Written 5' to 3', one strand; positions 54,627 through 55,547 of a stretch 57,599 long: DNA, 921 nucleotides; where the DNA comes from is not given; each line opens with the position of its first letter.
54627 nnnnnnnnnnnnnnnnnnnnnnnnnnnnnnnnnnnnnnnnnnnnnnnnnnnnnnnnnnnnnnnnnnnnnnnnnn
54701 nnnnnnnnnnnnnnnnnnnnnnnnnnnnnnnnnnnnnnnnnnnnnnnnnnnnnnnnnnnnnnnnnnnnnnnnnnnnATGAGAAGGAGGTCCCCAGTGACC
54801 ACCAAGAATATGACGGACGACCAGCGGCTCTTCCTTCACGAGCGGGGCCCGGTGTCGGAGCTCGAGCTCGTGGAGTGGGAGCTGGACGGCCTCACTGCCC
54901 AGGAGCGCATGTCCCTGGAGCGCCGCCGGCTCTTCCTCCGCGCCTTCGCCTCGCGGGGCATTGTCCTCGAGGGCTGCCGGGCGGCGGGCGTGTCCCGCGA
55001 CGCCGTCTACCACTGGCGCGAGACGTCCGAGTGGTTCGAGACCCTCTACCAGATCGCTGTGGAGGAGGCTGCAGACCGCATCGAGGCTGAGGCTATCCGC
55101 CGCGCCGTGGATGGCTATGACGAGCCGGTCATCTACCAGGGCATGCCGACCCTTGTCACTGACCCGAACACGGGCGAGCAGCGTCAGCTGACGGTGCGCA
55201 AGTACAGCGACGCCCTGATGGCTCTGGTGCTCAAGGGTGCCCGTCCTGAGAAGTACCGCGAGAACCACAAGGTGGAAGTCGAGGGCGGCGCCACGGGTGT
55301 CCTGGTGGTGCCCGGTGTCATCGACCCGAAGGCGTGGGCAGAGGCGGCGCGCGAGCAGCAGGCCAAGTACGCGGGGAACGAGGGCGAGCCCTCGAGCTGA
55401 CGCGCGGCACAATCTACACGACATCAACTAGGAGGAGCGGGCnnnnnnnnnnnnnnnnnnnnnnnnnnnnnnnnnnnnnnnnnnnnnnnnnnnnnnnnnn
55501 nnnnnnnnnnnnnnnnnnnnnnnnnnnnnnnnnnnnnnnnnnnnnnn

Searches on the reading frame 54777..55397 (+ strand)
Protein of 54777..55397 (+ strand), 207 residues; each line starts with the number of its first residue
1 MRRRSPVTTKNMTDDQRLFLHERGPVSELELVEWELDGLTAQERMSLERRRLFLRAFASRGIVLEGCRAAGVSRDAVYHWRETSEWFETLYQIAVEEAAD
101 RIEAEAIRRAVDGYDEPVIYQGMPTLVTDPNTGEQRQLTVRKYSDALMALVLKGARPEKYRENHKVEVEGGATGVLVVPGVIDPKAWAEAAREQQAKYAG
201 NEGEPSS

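Call 22: find_related_loci(query=window:54777-55397:+, collection=viral_contigs, flank=2500)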
Query window:54777-55397:+ (207 aa) in viral_contigs; peptide patterns used: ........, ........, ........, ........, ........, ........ (x = any residue, [..] = any of these).
29 stretches matched a pattern; 27 encode a relative of the query (tblastn E <= 1e-3); 27 distinct loci.
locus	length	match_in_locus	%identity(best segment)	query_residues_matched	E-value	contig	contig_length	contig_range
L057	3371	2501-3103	93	7-207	2e-128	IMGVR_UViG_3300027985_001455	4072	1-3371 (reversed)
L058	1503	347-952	93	6-207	2e-136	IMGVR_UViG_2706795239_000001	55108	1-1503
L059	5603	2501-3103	90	7-207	2e-122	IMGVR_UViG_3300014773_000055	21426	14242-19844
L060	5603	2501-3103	90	7-207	2e-122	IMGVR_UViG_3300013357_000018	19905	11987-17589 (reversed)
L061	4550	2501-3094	86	7-204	2e-114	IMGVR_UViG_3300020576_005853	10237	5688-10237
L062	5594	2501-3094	86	7-204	3e-114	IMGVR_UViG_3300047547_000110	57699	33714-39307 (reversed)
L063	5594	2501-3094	86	7-204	3e-114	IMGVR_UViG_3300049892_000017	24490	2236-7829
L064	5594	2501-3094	84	7-204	3e-113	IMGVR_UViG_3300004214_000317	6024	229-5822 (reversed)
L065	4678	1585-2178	84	7-204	3e-113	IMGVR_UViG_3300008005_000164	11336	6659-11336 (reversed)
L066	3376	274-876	90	7-207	2e-112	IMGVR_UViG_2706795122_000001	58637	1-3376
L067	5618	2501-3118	88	2-207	2e-111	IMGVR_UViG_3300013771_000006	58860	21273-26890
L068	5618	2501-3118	88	2-207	2e-111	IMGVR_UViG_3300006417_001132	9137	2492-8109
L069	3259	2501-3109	89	2-204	5e-112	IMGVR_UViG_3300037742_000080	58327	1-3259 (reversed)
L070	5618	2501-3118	88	2-207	6e-111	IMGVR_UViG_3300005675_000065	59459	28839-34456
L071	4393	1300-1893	90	7-204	1e-110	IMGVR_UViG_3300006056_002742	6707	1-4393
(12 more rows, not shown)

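Call 34: search_protein_families(library=pfam, proteins=[window:54795-55397:+], max_evalue=0.01)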
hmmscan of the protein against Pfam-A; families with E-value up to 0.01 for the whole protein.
window:54795-55397:+ (201 aa): 1 family
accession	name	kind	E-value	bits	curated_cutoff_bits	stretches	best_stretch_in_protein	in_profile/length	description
PF20901.3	Sf6_terminase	-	0.0029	18.1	27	1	61-158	23-103/106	Bacteriophage Sf6, terminase small subunit-like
